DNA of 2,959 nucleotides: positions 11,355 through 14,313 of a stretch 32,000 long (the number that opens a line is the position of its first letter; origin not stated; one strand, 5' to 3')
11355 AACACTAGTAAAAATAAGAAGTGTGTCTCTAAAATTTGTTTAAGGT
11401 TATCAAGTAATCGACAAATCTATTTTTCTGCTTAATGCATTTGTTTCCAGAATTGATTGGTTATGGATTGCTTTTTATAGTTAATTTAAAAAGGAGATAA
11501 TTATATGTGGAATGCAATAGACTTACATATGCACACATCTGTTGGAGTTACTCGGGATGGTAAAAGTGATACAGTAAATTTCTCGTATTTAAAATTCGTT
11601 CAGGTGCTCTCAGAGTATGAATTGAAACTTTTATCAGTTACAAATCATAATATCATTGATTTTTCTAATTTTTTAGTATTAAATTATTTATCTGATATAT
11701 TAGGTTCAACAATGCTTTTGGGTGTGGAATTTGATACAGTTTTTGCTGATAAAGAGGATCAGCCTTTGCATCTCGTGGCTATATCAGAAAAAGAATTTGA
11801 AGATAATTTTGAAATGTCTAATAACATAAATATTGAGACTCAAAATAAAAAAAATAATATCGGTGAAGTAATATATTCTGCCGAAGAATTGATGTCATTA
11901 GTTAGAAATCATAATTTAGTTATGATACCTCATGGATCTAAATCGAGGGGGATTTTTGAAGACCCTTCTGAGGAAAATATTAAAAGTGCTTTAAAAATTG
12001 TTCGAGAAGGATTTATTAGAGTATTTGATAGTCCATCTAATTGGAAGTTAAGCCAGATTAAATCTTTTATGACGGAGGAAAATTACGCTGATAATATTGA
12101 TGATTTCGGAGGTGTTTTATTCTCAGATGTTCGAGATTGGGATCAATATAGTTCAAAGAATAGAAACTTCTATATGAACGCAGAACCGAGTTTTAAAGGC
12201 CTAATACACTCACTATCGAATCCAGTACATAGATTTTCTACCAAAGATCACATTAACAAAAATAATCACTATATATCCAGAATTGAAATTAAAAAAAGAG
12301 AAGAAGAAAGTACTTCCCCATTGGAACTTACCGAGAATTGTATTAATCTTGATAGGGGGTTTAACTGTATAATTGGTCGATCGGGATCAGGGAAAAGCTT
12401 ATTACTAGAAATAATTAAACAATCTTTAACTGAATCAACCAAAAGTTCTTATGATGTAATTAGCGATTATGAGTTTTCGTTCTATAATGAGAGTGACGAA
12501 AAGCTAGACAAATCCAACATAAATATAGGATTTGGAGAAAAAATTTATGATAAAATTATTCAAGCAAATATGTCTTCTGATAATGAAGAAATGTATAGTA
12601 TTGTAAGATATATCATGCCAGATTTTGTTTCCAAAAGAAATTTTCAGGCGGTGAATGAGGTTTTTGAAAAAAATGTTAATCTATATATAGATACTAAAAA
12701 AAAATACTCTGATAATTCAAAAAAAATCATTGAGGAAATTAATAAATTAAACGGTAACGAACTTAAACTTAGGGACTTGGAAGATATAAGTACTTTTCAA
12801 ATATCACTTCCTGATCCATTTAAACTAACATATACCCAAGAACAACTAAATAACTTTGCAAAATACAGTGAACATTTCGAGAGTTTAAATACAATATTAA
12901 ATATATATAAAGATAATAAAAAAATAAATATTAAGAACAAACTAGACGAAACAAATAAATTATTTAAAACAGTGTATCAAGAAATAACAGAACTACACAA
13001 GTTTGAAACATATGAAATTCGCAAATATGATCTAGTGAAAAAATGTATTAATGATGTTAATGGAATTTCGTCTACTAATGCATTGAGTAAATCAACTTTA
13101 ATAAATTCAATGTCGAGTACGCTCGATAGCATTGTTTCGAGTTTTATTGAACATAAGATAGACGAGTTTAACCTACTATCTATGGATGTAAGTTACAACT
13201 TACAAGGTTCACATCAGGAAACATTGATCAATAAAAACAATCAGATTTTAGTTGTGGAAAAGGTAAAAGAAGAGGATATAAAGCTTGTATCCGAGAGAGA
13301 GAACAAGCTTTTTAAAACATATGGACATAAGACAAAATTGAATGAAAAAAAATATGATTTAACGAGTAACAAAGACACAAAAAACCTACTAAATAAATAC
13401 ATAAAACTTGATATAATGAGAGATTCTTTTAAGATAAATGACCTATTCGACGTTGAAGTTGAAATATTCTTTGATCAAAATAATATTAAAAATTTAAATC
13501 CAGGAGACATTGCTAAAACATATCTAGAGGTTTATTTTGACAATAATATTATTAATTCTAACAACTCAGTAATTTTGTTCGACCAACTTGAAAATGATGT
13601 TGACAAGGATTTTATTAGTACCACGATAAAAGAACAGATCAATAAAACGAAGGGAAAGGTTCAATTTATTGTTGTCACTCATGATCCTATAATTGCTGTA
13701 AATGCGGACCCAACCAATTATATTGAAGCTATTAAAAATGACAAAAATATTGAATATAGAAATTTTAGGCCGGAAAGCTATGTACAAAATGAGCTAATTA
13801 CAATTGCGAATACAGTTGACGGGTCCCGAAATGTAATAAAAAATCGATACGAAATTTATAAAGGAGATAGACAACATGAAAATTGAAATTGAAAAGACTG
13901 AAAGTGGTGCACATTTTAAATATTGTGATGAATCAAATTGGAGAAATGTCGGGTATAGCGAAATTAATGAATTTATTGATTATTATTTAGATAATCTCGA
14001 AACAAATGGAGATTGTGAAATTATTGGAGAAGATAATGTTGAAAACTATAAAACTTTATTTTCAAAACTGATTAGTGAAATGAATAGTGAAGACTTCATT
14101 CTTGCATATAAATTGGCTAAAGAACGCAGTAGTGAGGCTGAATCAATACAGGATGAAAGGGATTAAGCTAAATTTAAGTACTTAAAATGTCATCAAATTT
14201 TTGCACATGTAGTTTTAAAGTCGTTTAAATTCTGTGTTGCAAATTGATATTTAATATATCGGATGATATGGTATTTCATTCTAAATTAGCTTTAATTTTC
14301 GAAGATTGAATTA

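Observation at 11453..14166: PHP phosphoesterase / SMC-like ATPase fusion with an overlapping small acidic ORF: candidate two-gene defence module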

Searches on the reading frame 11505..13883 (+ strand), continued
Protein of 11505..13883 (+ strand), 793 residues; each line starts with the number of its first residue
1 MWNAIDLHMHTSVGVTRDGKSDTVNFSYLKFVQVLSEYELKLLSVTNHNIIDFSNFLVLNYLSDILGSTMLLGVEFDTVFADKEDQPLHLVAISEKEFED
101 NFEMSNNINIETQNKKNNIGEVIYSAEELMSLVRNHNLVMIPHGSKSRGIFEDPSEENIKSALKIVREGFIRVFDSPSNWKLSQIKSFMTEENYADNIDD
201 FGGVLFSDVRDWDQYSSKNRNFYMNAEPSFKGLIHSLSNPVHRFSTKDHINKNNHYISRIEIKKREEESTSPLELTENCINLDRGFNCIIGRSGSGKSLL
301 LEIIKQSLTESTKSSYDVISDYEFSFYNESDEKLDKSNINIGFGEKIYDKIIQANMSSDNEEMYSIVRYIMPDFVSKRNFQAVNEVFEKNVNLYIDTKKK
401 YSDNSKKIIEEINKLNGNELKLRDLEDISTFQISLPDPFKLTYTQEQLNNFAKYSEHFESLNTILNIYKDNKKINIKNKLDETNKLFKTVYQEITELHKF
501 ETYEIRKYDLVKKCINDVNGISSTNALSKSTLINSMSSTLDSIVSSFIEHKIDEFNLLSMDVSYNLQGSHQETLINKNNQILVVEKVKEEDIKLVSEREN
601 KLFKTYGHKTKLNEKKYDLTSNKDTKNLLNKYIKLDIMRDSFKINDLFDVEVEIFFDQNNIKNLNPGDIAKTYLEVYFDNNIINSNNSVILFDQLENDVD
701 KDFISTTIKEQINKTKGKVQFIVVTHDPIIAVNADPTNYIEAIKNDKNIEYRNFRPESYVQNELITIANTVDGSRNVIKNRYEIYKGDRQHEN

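Call 99: search_protein_families(library=padloc, proteins=[L026:562-2859:+, L027:4001-6385:+, L033:3001-5565:+, L019:6001-8502:+, L036:1391-3727:+, L026:2849-3106:+, L027:6385-6690:+, L033:5565-5837:+, L019:8492-8764:+, L025:5983-8760:+], max_evalue=0.01)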
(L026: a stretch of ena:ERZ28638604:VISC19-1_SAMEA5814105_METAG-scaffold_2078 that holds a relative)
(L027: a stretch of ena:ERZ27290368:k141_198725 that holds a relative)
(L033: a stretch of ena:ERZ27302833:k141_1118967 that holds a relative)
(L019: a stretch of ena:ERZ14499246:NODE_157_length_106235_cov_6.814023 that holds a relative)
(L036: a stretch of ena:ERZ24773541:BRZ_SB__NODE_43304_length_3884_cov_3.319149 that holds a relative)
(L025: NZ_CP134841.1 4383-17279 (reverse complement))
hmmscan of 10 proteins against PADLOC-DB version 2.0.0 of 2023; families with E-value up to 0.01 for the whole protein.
L026:562-2859:+ (766 aa): 10 families
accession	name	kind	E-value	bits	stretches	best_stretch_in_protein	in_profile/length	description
PDLC02208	Ppl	-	5.7e-15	52.5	2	646-759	777-888/894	-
PDLC04680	PDC-M49A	-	1.4e-14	51.7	1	7-316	3-260/674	-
PDLC04678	PDC-M49A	-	1.5e-07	28.1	2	7-141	4-116/681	-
PDLC00096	GajA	-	5.7e-07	26.6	1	652-738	275-366/630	AAA ATPase domain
PDLC02980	AriA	-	3.3e-06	25.3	1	424-710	52-303/304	-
PDLC04140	mad8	-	0.00018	19.1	1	282-528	20-184/314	mads_8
PDLC00301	PtuA1|PtuA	-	0.00034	17.7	0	687-727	302-342/429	AAA ATPase domain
PDLC04135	mad3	-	0.0021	15.7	1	665-731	283-347/374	mads_3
PDLC04570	PDC-M31A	-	0.0031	14.7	0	282-308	16-41/395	-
PDLC04168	GajA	-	0.0038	14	0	654-727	265-339/570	-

L027:4001-6385:+ (795 aa): 18 families
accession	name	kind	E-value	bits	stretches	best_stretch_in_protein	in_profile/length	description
PDLC02208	Ppl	-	4.8e-19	66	2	668-780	776-888/894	-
PDLC04680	PDC-M49A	-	5.2e-14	49.8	3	9-154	3-129/674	-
PDLC04164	AriA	-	2.2e-09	35.3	1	681-744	186-248/253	-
PDLC04176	HEC-01A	-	5.1e-06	24.1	1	684-756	273-345/371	-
PDLC00290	PtuA1|PtuA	-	9.3e-06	23.2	1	687-760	269-342/414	AAA ATPase domain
PDLC04174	HEC-01A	-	1.4e-05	22.5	1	687-755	168-235/264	-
PDLC04135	mad3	-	3.7e-05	21.4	1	684-764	280-358/374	mads_3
PDLC04710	PDC-M56A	-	3.8e-05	20.8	0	275-332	2-60/382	-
PDLC00075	GajA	-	0.00011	18.9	1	684-761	265-339/536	AAA ATPase domain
PDLC04175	HEC-01A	-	0.00012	19.3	1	685-755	266-335/363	-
PDLC04168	GajA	-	0.00012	18.9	0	686-766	275-355/570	-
PDLC00305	PtuA1|PtuA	-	0.0002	18.8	1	690-759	247-316/392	AAA ATPase domain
PDLC00277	PtuA1|PtuA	-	0.00024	18.5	1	274-365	3-94/423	AAA ATPase domain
PDLC04177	HEC-01A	-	0.00031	17.9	0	272-322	3-54/393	-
PDLC04570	PDC-M31A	-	0.00071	16.8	0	274-350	2-75/395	-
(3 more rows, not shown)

L033:3001-5565:+ (855 aa): 5 families
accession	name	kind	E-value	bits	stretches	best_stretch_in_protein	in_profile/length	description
PDLC02208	Ppl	-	4.8e-21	72.6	2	712-837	772-891/894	-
PDLC04680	PDC-M49A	-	2.2e-08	31.2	2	736-799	552-616/674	-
PDLC04678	PDC-M49A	-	1.3e-05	21.7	2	8-80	4-71/681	-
PDLC04140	mad8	-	5.8e-05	20.7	1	314-477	11-164/314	mads_8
PDLC04883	PDC-S05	-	0.0015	16.6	1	391-450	24-84/87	-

L019:6001-8502:+ (834 aa): 4 families
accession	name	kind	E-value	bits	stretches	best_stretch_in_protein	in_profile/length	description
PDLC02208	Ppl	-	8.7e-19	65.1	2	637-820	706-890/894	-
PDLC04135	mad3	-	8.7e-11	40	1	330-786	17-343/374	mads_3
PDLC04140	mad8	-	0.00015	19.4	0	334-462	26-150/314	mads_8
PDLC04146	HEC-02B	-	0.00022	18.3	1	328-370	15-57/344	-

L036:1391-3727:+ (779 aa): 34 families (the best 25 are shown)
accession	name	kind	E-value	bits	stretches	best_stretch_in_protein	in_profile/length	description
PDLC00096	GajA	-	1.6e-08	31.7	1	291-347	17-76/630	AAA ATPase domain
PDLC00293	PtuA1|PtuA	-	2.3e-08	31.4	1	676-738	335-402/527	AAA ATPase domain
PDLC04135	mad3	-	4.6e-08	31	1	678-754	284-359/374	mads_3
PDLC02980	AriA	-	1.1e-07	30.1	0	300-485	1-200/304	-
PDLC04182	HEC-01A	-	2.6e-07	28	1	677-737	305-366/406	-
PDLC00102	GajA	-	2.9e-07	27.3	2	655-737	266-346/532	AAA ATPase domain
PDLC04175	HEC-01A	-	6.4e-07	26.7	1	285-318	15-45/363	-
PDLC04140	mad8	-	8.5e-07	26.8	1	298-576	27-101/314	mads_8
PDLC00091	GajA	-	1e-06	25.9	1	673-760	292-382/627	AAA ATPase domain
PDLC00298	PtuA1|PtuA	-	5.1e-06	23.8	1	288-340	13-63/423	AAA ATPase domain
PDLC04737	PDC-M62A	-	6.2e-06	23.5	1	300-738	54-492/601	-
PDLC00304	PtuA1|PtuA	-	6.3e-06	23.6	0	301-372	42-108/444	AAA ATPase domain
PDLC00277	PtuA1|PtuA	-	6.8e-06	23.6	1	290-336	15-59/423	AAA ATPase domain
PDLC00278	PtuA1|PtuA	-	8.3e-06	23.3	1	290-342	15-68/436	AAA ATPase domain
PDLC04177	HEC-01A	-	1.1e-05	22.7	0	290-319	19-47/393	-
PDLC02208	Ppl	-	1.4e-05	21.4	1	681-772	798-888/894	-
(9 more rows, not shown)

L026:2849-3106:+ (86 aa): 0 families

L027:6385-6690:+ (102 aa): 0 families

L033:5565-5837:+ (91 aa): 0 families

L019:8492-8764:+ (91 aa): 0 families

L025:5983-8760:+ (926 aa): 11 families
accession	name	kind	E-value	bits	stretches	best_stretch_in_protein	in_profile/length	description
PDLC02208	Ppl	-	1.4e-29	100.8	1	1-920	1-888/894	-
PDLC04135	mad3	-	1.5e-13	49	1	550-882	104-338/374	mads_3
PDLC04140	mad8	-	1.3e-08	32.7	1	287-877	29-239/314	mads_8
PDLC03859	LmuB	-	4.4e-08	30.8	1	631-870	353-589/611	-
PDLC04678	PDC-M49A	-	1.2e-07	28.4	2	10-154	5-136/681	-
PDLC04680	PDC-M49A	-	1.5e-07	28.4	1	10-119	4-105/674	-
PDLC04164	AriA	-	7.1e-07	27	1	642-871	24-237/253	-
PDLC00647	ZorA3|ZorA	-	0.00012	18.7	1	396-619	302-527/780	MotA/ExbB/TolQ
PDLC04178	HEC-01A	-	0.0034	14.5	0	822-887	284-350/399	-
PDLC00514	JetC1|JetC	-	0.0051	12.7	0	477-664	304-488/1117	DUF3584 domain; MukB-like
PDLC00648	ZorA3|ZorA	-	0.0056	13.4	1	407-620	307-488/692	MotA/ExbB/TolQ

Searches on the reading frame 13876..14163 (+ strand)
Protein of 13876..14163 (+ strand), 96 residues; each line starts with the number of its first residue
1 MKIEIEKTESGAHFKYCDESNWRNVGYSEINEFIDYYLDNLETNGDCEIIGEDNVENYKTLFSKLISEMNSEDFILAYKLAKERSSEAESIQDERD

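Call 3: search_protein_families(library=pfam, proteins=[window:13876-14163:+], max_evalue=1)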
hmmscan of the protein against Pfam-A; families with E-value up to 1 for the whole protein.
window:13876-14163:+ (96 aa): 1 family
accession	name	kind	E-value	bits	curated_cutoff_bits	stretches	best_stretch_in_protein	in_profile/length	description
PF18263.7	MCM6_C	-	0.022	15.4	23.7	1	29-90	33-90/107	MCM6 C-terminal winged-helix domain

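Call 4: search_protein_families(library=padloc, proteins=[window:13876-14163:+], max_evalue=1)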
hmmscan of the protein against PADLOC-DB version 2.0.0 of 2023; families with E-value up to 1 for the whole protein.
window:13876-14163:+ (96 aa): 0 families

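Call 5: search_protein_families(library=ncbifam, proteins=[window:13876-14163:+], max_evalue=1)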
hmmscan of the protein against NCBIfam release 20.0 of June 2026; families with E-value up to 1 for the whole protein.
window:13876-14163:+ (96 aa): 0 families

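Call 10: find_homologous_proteins(query=window:13876-14163:+, max_evalue=0.01)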
Query window:13876-14163:+ (96 aa): 1 proteins with E <= 0.01 among 1 candidates.
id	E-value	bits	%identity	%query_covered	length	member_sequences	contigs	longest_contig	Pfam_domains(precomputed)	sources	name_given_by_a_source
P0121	8.0e-56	204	100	100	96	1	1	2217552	-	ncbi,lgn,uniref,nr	ncbi:hypothetical protein H9L01_05395 [Erysipelothrix inopinata]|uniref:Uncharacterized protein n=1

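Call 37: find_homologous_proteins(query=A2, max_evalue=0.01)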
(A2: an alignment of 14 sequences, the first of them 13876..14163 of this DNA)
Query A2 (14 sequences) (96 aa, profile of the alignment): 53 proteins with E <= 0.01 among 1343 candidates.
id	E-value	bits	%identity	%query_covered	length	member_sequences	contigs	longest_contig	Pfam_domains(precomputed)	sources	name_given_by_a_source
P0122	9.1e-25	105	35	27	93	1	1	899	-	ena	-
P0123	2.3e-24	103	32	89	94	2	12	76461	-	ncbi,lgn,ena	-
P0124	2.8e-24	103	43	22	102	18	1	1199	-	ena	-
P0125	4.6e-24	102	29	94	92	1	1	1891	-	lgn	-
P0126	8.3e-24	102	30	82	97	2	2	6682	-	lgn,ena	-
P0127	1.3e-23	101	-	-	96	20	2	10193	-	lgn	-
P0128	1.6e-23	101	37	31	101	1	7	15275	-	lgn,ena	-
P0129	2.1e-23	100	31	89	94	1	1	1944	-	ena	-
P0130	2.1e-23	100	-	-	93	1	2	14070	-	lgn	-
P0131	2.3e-23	100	38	22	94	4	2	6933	-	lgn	-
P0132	3.8e-23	99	-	-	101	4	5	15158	-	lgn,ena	-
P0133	3.9e-23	99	28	89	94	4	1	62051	-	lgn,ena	-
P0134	1.2e-22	98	-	-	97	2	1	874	-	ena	-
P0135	1.5e-22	97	-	-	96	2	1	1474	-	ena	-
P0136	2.8e-22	97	37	20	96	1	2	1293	-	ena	-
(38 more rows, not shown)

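Call 44: predict_structure(alignment_id=A3)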
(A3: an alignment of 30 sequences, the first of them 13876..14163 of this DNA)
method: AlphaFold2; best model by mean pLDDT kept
length: 96 residues; sequences in the alignment: 30
mean_pLDDT: 88.9   pTM: 0.75
mean pLDDT of the five models: 88.9, 87.0, 87.0, 86.2, 82.5
residues with pLDDT >= 90: 66; 70-90: 23; 50-70: 7; < 50: 0
segments of 3 or more residues with pLDDT < 50: none
pLDDT, mean of each block of 10 residues (from residue 1): 93 91 93 91 83 94 94 93 84 62
secondary structure, 60 per line:
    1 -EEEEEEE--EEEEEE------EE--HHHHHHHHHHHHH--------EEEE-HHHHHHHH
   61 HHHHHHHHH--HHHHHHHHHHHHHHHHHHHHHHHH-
elements in order: E2-8 E11-16 H27-39 E48-51 H53-69 H72-95

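Call 49: fold_search(model_id=the predicted structure, library=pdb)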
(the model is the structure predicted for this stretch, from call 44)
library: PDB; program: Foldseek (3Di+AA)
matches with E <= 10: 68; with E <= 0.001: 0
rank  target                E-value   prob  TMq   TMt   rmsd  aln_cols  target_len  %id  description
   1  9nzs_A                6.4e-01  0.14  0.21  0.06  13.2        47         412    6  Cryo-EM structure of OsCas12f-gRNA-DNA ternary complex. State III (released 2026-04-08)
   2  6ist_C                1.0e+00  0.12  0.30  0.17   5.9        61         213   16  Crystal structure of a wild type endolysin LysIME-EF1 (released 2019-11-20)
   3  9nzq_A                1.9e+00  0.08  0.21  0.06  12.5        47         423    8  Cryo-EM structure of OsCas12f-gRNA-DNA ternary complex. State II (released 2026-04-08)
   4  3tdn_B                2.8e+00  0.06  0.23  0.12   5.5        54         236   13  Computationally designed two-fold symmetric Tim-barrel protein, FLR (released 2011-11-16)
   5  4wx9_A                3.2e+00  0.07  0.23  0.14   9.7        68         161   13  Crystal structure of Mycobacterium tuberculosis OGT in complex with DNA (released 2015-11-04)
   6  5umr                  3.4e+00  0.07  0.28  0.27   4.9        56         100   12  Crystal structure of N-terminal domain of human FACT complex subunit SSRP1 (released 2018-01-31)
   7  8bn3_S1               3.4e+00  0.02  0.19  0.10  14.5        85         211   14  Yeast 80S, ES7s delta, eIF5A, Stm1 containing (released 2024-01-10)
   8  3djc_K                3.7e+00  0.04  0.24  0.12   6.8        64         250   12  CRYSTAL STRUCTURE OF PANTOTHENATE KINASE FROM LEGIONELLA PNEUMOPHILA (released 2008-07-15)
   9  5t7v_LR               3.9e+00  0.03  0.22  0.20   6.7        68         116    7  Methicillin Resistant, Linezolid resistant Staphylococcus aureus 70S ribosome (delta S145 uL3) (released 2017-05-31)
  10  8ity_I                4.2e+00  0.12  0.22  0.34   2.2        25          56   12  human RNA polymerase III pre-initiation complex closed DNA 1 (released 2023-06-07)
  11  6l1r                  4.2e+00  0.06  0.29  0.28   4.6        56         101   11  Crystal structure of N-terminal domain of human SSRP1 (released 2020-09-30)
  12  4nb4_C                4.5e+00  0.04  0.25  0.12   6.5        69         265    9  Pantothenamide-bound Pantothenate kinase from Staphylococcus aureus (released 2014-03-05)
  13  4wxc                  4.8e+00  0.04  0.24  0.15  11.7        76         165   12  Crystal structure of Mycobacterium tuberculosis OGT-Y139F (released 2015-11-04)
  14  5l80_A                4.8e+00  0.03  0.22  0.08   9.0        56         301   11  Structure of Exuperantia EXO-like and SAM-like domains (released 2016-07-06)
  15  3tdm_C                5.2e+00  0.04  0.23  0.20   5.3        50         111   12  Computationally designed TIM-barrel protein, HalfFLR (released 2011-11-16)
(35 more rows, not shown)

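Call 56: search_protein_families(library=padloc, alignment_id=A3, max_evalue=1)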
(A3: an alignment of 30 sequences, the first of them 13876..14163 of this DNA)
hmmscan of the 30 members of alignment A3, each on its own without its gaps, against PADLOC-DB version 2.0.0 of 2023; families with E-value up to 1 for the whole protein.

A. member 1, window:13876-14163:+ (96 aa): 0 families

B. families by the number of members that match (of 30 scanned): 14 families
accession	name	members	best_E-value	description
PDLC00805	Cyclase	2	0.00012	oligonucleotide-cyclase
PDLC03925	OloA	2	0.0015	-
PDLC02362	PycTM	2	0.0073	-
PDLC02333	AbiTi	2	0.0088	AbiTi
PDLC00114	GajB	2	0.02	UrvD helicase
PDLC03819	RTasSLATT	2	0.039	DRT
PDLC04987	PDC-S28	1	0.0012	-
PDLC01876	CARF3--CARF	1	0.0019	-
PDLC01561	Cmr5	1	0.0023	CAS-III-B; effector_SS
PDLC03127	Specificity_I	1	0.0024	Type I specificity subunit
PDLC01251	Cas2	1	0.01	"CAS-I,CAS-II,CAS-III,CAS-IV,CAS-V,CAS-VI; acquisition_2"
PDLC02010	SAVED4--SAVED_LON_TM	1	0.013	-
PDLC01050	CRISPR-Lon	1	0.032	Lon protease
PDLC02583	DrmB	1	0.27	DrmB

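Call 82: fold_search(model_id=the predicted structure, library=viral)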
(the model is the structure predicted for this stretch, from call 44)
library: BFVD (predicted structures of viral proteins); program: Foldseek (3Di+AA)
matches with E <= 10: 225; with E <= 0.001: 0
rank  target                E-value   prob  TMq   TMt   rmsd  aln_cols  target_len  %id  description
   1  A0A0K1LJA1            3.5e-01  0.30  0.32  0.46   3.5        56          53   11  (no name in the UniProt tables at hand)
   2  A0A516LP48            4.6e-01  0.35  0.22  0.16   5.3        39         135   26  (no name in the UniProt tables at hand)
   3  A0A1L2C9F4            4.6e-01  0.12  0.24  0.14  26.9        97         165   21  Uncharacterized protein [Pseudomonas phage ZC08]
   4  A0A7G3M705            4.9e-01  0.11  0.24  0.26  13.6        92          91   11  (no name in the UniProt tables at hand)
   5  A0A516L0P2            5.2e-01  0.21  0.35  0.28   4.4        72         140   14  (no name in the UniProt tables at hand)
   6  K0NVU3                5.6e-01  0.28  0.22  0.33   5.2        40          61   18  Uncharacterized protein [Pseudotevenvirus RB43]
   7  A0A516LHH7            6.0e-01  0.41  0.31  0.50   3.5        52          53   19  (no name in the UniProt tables at hand)
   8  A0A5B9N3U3            6.0e-01  0.14  0.25  0.33   6.5        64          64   16  Uncharacterized protein [Klebsiella phage Shelby]
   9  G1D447                6.4e-01  0.28  0.32  0.45   3.8        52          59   15  Uncharacterized protein [Mycobacterium phage LittleE]
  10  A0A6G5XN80            6.8e-01  0.23  0.32  0.19   4.5        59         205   15  (no name in the UniProt tables at hand)
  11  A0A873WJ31            7.8e-01  0.11  0.30  0.15  14.4        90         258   18  Uncharacterized protein [Synechococcus phage S-H38]
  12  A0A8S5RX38            8.4e-01  0.21  0.23  0.36   3.3        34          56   15  Uncharacterized protein [Siphoviridae sp. ctHip2]
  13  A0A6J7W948            8.4e-01  0.14  0.26  0.40   5.6        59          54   17  Uncharacterized protein [uncultured Caudovirales phage]
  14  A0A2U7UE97            8.4e-01  0.04  0.19  0.20   6.7        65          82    9  Uncharacterized protein [Pandoravirus macleodensis]
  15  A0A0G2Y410            9.0e-01  0.09  0.21  0.10  12.4        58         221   17  Uncharacterized protein [Acanthamoeba polyphaga mimivirus Kroon]
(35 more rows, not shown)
